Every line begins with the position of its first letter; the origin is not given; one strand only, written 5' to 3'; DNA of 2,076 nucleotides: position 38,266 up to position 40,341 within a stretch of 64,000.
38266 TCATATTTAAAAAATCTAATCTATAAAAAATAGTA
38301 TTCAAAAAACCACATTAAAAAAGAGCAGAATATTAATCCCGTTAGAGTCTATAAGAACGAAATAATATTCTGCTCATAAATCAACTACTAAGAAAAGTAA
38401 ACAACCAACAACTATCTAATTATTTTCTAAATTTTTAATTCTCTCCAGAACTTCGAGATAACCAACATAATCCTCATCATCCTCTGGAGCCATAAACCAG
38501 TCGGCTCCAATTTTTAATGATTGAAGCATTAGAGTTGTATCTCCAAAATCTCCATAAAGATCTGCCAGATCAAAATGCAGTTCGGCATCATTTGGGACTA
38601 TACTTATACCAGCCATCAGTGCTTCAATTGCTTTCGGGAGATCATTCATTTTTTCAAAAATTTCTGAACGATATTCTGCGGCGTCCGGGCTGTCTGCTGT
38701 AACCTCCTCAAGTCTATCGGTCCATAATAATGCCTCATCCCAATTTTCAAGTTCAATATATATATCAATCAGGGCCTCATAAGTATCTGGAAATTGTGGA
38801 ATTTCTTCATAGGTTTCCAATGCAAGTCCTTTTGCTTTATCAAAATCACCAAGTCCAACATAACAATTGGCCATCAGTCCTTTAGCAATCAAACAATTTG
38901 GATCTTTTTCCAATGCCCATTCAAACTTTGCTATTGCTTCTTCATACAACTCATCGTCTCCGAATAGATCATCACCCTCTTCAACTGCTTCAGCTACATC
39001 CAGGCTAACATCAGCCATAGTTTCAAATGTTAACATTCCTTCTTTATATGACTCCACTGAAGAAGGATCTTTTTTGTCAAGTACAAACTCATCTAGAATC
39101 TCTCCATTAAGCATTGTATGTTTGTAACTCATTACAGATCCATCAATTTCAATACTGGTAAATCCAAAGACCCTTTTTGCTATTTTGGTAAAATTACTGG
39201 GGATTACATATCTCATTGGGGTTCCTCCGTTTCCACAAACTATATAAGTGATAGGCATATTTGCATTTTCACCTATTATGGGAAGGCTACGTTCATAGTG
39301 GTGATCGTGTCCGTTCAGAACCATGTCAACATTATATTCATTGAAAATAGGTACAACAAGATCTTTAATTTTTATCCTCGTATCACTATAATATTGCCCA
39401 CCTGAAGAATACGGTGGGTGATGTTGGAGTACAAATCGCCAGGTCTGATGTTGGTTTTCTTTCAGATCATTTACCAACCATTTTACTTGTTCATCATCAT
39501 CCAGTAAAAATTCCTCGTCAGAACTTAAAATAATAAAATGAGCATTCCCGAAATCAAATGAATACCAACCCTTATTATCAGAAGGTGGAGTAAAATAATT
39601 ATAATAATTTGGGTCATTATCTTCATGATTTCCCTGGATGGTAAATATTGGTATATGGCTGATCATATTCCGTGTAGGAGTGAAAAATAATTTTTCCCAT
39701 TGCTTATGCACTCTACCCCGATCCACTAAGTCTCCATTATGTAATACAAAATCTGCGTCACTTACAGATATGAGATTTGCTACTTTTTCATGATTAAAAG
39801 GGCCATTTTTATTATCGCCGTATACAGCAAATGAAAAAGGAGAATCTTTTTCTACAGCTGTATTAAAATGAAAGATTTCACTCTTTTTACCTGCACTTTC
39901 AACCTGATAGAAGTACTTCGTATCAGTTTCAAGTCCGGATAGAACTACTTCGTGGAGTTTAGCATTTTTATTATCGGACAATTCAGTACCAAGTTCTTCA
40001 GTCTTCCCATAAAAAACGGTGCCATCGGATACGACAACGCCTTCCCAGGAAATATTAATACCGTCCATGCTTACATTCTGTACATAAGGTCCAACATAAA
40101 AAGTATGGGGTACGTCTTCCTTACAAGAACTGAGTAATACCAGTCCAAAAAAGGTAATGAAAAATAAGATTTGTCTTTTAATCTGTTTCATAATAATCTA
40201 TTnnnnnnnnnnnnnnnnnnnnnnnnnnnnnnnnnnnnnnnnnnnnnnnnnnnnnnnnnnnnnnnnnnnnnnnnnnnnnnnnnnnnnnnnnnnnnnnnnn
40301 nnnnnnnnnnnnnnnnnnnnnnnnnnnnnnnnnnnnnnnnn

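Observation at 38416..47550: Six-gene operon coupling pectin-type glycan enzymes to three phosphatase-like or unknown lipoproteins: candidate novel utilisation system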

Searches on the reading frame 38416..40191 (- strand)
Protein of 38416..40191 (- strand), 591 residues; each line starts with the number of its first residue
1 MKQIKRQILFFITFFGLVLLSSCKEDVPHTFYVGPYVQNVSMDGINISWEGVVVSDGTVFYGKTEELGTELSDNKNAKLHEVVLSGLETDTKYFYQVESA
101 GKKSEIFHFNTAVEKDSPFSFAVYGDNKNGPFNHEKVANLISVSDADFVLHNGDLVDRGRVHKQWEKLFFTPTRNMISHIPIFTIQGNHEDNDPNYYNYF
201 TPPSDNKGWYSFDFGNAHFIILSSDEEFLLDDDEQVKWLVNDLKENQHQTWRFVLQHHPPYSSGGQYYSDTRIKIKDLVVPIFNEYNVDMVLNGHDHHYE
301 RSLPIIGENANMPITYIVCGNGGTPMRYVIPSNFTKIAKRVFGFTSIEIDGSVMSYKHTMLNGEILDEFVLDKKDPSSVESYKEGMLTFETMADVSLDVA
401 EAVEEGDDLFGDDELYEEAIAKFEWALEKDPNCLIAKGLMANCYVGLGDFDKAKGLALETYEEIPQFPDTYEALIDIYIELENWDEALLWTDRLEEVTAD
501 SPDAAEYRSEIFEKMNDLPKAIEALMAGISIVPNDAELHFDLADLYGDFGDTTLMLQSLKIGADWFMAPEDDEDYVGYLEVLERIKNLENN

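Call 3: search_protein_families(library=pfam, proteins=[window:38416-40191:-], max_evalue=0.01)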
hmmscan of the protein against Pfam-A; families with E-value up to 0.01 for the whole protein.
window:38416-40191:- (591 aa): 12 families
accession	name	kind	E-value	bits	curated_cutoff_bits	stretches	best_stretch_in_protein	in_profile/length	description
PF00149.33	Metallophos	-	1e-19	72.2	21.5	1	121-299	3-191/191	Calcineurin-like phosphoesterase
PF14559.12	TPR_19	-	1.1e-13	51.7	25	1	416-454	7-45/68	Tetratricopeptide repeat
PF13428.12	TPR_14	-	4.7e-08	33.4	23.5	0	503-545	2-44/44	Tetratricopeptide repeat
PF16656.11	Pur_ac_phosph_N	-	6.7e-08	33.4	30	1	61-111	32-93/93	Purple acid Phosphatase, N-terminal domain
PF13414.12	TPR_11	-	7.5e-08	32.4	26.8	1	514-547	6-39/42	TPR repeat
PF07719.23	TPR_2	-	6.6e-07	29.4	27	0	503-535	2-34/34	Tetratricopeptide repeat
PF00515.34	TPR_1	-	8.6e-07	29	27.8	0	416-433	17-34/34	Tetratricopeptide repeat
PF13432.12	TPR_16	-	9.2e-07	29.6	32.7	1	413-459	10-56/65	Tetratricopeptide repeat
PF13431.12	TPR_17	-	0.0011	19.5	24.4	0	526-553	3-30/34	Tetratricopeptide repeat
PF13424.12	TPR_12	-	0.0027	18.3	30.1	0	414-461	24-72/77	Tetratricopeptide repeat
PF16655.11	PhoD_N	-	0.003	18.5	30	0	69-111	48-90/90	PhoD-like phosphatase, N-terminal domain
PF13181.12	TPR_8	-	0.0067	16.9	25.7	0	439-454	6-21/34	Tetratricopeptide repeat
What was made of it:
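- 38416..40191 (-): PAP-like binuclear metallophosphoesterase fused to TPR repeats. It is a lipoprotein, and the CKEDV sequence after the lipid-anchor Cys suggests surface exposure. Pfam finds Pur_ac_phosph_N, Metallophos and TPR (call 3).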

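Call 18: search_protein_families(library=ncbifam, proteins=[window:38416-40191:-], max_evalue=0.01)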
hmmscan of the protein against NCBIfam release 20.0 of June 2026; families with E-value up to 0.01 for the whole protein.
window:38416-40191:- (591 aa): 4 families
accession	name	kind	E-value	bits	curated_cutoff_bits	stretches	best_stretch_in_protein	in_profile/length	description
TIGR02917.1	PEP_TPR_lipo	equivalog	2.7e-06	25.6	312.2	1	417-547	414-544/899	XrtA/PEP-CTERM system TPR-repeat protein PrsT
NF050112.1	PhdiestSpdARhizob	equivalog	7.9e-06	25.7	400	1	144-298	38-199/264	2', 3'cyclic nucleotide phosphodiesterase SpdA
NF040959.1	MamA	equivalog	3.1e-05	23.5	200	1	478-545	81-148/204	magnetosome protein MamA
NF008757.0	PRK11788.1-5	equivalog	0.00043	19.6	363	1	441-515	114-190/388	lipopolysaccharide assembly protein LapB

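Call 31: find_homologous_proteins(query=window:38416-40191:-)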
Query window:38416-40191:- (591 aa): 263 proteins with E <= 0.001 among 8000 candidates; the best 120 are listed.
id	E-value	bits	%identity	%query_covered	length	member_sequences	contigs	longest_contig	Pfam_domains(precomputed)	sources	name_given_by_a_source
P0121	5.1e-277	938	68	96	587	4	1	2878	PF14559.13,PF13414.13,PF13371.13,PF00515.35,PF00149.34,PF13424.13,PF13432.13,PF13428.13,PF07719.24,PF16656.12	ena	-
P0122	6.2e-274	928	68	96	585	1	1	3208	PF14559.13,PF00515.35,PF00149.34,PF12895.14,PF13432.13,PF13428.13,PF07719.24,PF16656.12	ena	-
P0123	3.4e-217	741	55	98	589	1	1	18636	PF13431.13,PF13414.13,PF00149.34,PF13428.13,PF16656.12,PF14559.13,PF25068.3,PF00515.35,PF13424.13,PF13432.13,PF13181.13,PF07719.24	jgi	-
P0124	3.8e-199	681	52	95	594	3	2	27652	PF25063.1,PF13431.13,PF13414.13,PF14008.12,PF00149.34,PF13176.13,PF13428.13,PF16656.12,PF14559.13,PF00515.35,PF12895.14,PF13424.13,PF21033.5,PF13432.13,PF13181.13,PF07719.24,PF13174.13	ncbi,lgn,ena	-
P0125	6.1e-197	674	51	97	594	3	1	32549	PF13431.13,PF13414.13,PF14008.12,PF00149.34,PF13176.13,PF13428.13,PF16656.12,PF14559.13,PF00515.35,PF12895.14,PF13424.13,PF21033.5,PF13432.13,PF13429.13,PF13181.13,PF07719.24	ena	-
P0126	2.3e-195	669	52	94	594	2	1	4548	PF13431.13,PF23914.2,PF13414.13,PF14008.12,PF00149.34,PF13176.13,PF13428.13,PF16656.12,PF14559.13,PF13371.13,PF00515.35,PF12895.14,PF13424.13,PF21033.5,PF13432.13,PF13429.13,PF13181.13,PF07719.24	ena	-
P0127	7.0e-195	667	51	95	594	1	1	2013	PF13431.13,PF23914.2,PF13414.13,PF14008.12,PF00149.34,PF13176.13,PF13428.13,PF16656.12,PF14559.13,PF13371.13,PF00515.35,PF12895.14,PF13424.13,PF21033.5,PF13432.13,PF09295.17,PF13429.13,PF13181.13,PF07719.24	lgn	-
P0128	9.3e-194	663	52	95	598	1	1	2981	PF13431.13,PF13414.13,PF14008.12,PF00149.34,PF13176.13,PF13428.13,PF16656.12,PF14559.13,PF13371.13,PF00515.35,PF12895.14,PF13424.13,PF21033.5,PF13432.13,PF13181.13,PF07719.24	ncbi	ncbi:metallophosphoesterase [Bacteroidota bacterium]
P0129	4.0e-193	661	50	97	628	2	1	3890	PF13431.13,PF13414.13,PF14008.12,PF00149.34,PF13176.13,PF13428.13,PF16656.12,PF14559.13,PF13371.13,PF00515.35,PF12895.14,PF13424.13,PF21033.5,PF13432.13,PF13181.13,PF07719.24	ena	-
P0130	8.7e-193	660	50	97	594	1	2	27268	PF13431.13,PF23914.2,PF13414.13,PF14008.12,PF00149.34,PF13176.13,PF13428.13,PF16656.12,PF13374.13,PF14559.13,PF13371.13,PF00515.35,PF12895.14,PF13424.13,PF21033.5,PF13432.13,PF13429.13,PF13181.13,PF07719.24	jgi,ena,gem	-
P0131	2.7e-192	658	51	94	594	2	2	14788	PF13431.13,PF23914.2,PF13414.13,PF14008.12,PF00149.34,PF13176.13,PF13428.13,PF16656.12,PF14559.13,PF13371.13,PF00515.35,PF12895.14,PF13424.13,PF21033.5,PF13432.13,PF13429.13,PF13181.13,PF07719.24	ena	-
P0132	5.9e-192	657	51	94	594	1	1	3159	PF13431.13,PF23914.2,PF13414.13,PF14008.12,PF00149.34,PF13176.13,PF13428.13,PF16656.12,PF14559.13,PF13371.13,PF00515.35,PF12895.14,PF13424.13,PF21033.5,PF13432.13,PF13429.13,PF13181.13,PF07719.24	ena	-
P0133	3.6e-190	651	50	99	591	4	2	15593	PF13431.13,PF13414.13,PF14008.12,PF00149.34,PF13428.13,PF16656.12,PF14559.13,PF00515.35,PF12895.14,PF13424.13,PF21033.5,PF13432.13,PF13181.13,PF07719.24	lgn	-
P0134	5.6e-190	651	49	98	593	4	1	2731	PF13431.13,PF00149.34,PF13176.13,PF13428.13,PF16656.12,PF14559.13,PF00515.35,PF12895.14,PF13424.13,PF21033.5,PF13432.13,PF13181.13,PF07719.24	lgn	-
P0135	1.1e-189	650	48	99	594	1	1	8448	PF13431.13,PF23914.2,PF19529.5,PF13414.13,PF00149.34,PF13176.13,PF13428.13,PF16656.12,PF14559.13,PF00515.35,PF12895.14,PF13424.13,PF21033.5,PF13432.13,PF13181.13,PF07719.24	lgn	-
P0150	2.0e-153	530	41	98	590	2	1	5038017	PF25063.1,PF13431.13,PF13414.13,PF00149.34,PF13176.13,PF13428.13,PF16656.12,PF14559.13,PF13371.13,PF00515.35,PF12895.14,PF13424.13,PF21033.5,PF13432.13,PF13181.13,PF07719.24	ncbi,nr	ncbi:MAG: metallophosphoesterase [Gemmatimonadota bacterium]|nr:MAG: metallophosphoesterase [Gemmati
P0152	2.2e-152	527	44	94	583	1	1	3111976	PF13431.13,PF23914.2,PF13414.13,PF00149.34,PF13428.13,PF16656.12,PF14559.13,PF13371.13,PF00515.35,PF12895.14,PF13424.13,PF21033.5,PF13432.13,PF13181.13,PF07719.24,PF13174.13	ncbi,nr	ncbi:MAG: metallophosphoesterase [Fidelibacterota bacterium]|nr:MAG: metallophosphoesterase [Candida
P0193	1.4e-126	441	38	94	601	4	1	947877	PF13431.13,PF16655.13,PF00149.34,PF13176.13,PF13428.13,PF16656.12,PF14559.13,PF00515.35,PF12895.14,PF13424.13,PF21033.5,PF13432.13,PF13181.13,PF07719.24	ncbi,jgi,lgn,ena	jgi:tetratricopeptide (TPR) repeat protein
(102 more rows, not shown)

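Call 35: find_related_loci(query=A2, collection=genome_contigs, flank=10000)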
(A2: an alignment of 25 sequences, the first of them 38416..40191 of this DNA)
Query A2 (591 aa) in genome_contigs; peptide patterns used: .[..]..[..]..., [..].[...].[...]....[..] (x = any residue, [..] = any of these).
600 stretches matched a pattern (row limit reached: there are more); 576 encode a relative of the query (tblastn E <= 1e-3); the best 80 are kept; 80 distinct loci.
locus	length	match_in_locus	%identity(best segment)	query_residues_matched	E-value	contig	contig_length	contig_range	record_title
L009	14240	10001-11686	52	15-576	0e+0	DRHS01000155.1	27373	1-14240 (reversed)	MAG TPA_asm: Bacteroides sp. isolate HyVt-375 HyVt-375_k145_532743, whole genome shotgun sequence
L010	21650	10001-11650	44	21-574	1e-153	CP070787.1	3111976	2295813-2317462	MAG: Fidelibacterota bacterium isolate bin1478 chromosome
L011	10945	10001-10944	70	5-319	1e-139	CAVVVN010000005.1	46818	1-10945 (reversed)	MAG: uncultured Bacteroidales bacterium isolate MFD03804.bin.1.21 genome assembly, contig: contig_33319, whole genome sh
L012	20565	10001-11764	39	34-586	3e-132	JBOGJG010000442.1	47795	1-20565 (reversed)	MAG: Acidobacteriota bacterium isolate M3-S_metawrap_bin.129 k127_2743412, whole genome shotgun sequence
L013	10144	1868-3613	41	1-588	5e-152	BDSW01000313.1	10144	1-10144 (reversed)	Bacterium BMS3Abin04 DNA, contig: NODE_136, whole genome shotgun sequence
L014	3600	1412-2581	39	1-392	1e-82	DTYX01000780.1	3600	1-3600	MAG TPA_asm: Candidatus Poribacteria bacterium isolate UWMA-0232 k99_2821553, whole genome shotgun sequence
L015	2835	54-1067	37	34-373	8e-70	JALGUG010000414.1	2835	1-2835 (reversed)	MAG: Candidatus Zipacnadia bacterium isolate Meg22_1214_Bin_133 Meg22_1214_Bin_133_scaffold_148249, whole genome shotgun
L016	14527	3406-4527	34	1-376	7e-67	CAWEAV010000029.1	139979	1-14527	MAG: uncultured delta proteobacterium isolate MFD04408.bin.2.84 genome assembly, contig: contig_14782, whole genome shot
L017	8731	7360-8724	44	20-474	2e-127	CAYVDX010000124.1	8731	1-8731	MAG TPA_asm: uncultured Calditrichaceae bacterium isolate SRP163575_co2_215 genome assembly, contig: NODE_10506_length_8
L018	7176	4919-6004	35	33-363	8e-57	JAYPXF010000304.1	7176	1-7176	MAG: Verrucomicrobiales bacterium isolate 139587_S188_vamb_bins.tsv.130_sub NODE_10294_length_7176_cov_4.411880, whole g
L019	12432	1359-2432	34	21-374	3e-56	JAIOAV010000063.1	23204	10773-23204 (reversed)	MAG: Chloroflexota bacterium isolate S1bins97 c_000000000063, whole genome shotgun sequence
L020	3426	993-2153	36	6-305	3e-54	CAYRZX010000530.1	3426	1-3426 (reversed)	MAG TPA_asm: uncultured Gemmatimonas sp. isolate binchicken_co21_402 genome assembly, contig: NODE_47476_length_3426_cov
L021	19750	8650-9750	31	31-394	1e-49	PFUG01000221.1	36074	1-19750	MAG: Deltaproteobacteria bacterium CG_4_9_14_3_um_filter_63_12 CG_4_9_14_3_um_filter_150_scaffold_699_c, whole genome sh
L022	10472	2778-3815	32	34-373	1e-49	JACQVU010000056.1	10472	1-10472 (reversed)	MAG: Planctomycetota bacterium isolate NC_groundwater_1471_Ag_S-0.65um_69_23 S_p65_S5_coassembly_k141_734533, whole geno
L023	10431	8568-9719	34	6-369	2e-49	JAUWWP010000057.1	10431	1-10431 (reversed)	MAG: Deltaproteobacteria bacterium isolate CSMAG_2661 CSMAG_2661_k127_4813556_length_10431_cov_34.3169, whole genome sho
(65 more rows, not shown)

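Call 39: find_encoding_contigs(protein=P0124, flank=10000, max_places=1)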
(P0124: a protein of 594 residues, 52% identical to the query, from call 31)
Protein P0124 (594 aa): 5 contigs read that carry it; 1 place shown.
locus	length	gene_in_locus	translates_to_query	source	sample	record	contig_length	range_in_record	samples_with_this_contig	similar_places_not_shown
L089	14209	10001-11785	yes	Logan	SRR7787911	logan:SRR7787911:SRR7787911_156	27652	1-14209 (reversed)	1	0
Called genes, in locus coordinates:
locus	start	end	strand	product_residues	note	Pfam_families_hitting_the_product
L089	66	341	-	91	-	-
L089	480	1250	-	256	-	PF05575:V_cholerae_RfbT (weak), PF05050:Methyltransf_21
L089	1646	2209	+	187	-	PF14512:TM1586_NiRdase (weak), PF00881:Nitroreductase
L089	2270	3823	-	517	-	PF00756:Esterase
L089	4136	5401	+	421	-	-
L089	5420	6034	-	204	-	-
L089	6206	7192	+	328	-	PF00248:Aldo_ket_red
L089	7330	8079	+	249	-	PF00392:GntR, PF08279:HTH_11 (faint), PF07729:FCD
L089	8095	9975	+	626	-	PF25840:Ulvan_lyase_N, PF25841:Ulvan_lyase_C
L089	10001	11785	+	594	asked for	PF16656:Pur_ac_phosph_N, PF00149:Metallophos, PF13431:TPR_17 (faint), PF14008:Metallophos_C (weak), PF00515:TPR_1 (faint), PF07719:TPR_2 (faint), PF12895:ANAPC3 (faint), PF14559:TPR_19 (weak), +9 more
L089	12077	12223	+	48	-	-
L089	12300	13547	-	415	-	PF25840:Ulvan_lyase_N (faint), PF03663:Glyco_hydro_76 (faint), PF07470:Glyco_hydro_88 (weak), PF06662:C5-epim_C (faint), PF07944:Beta-AFase-like_GH127_cat (faint)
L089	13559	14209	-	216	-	?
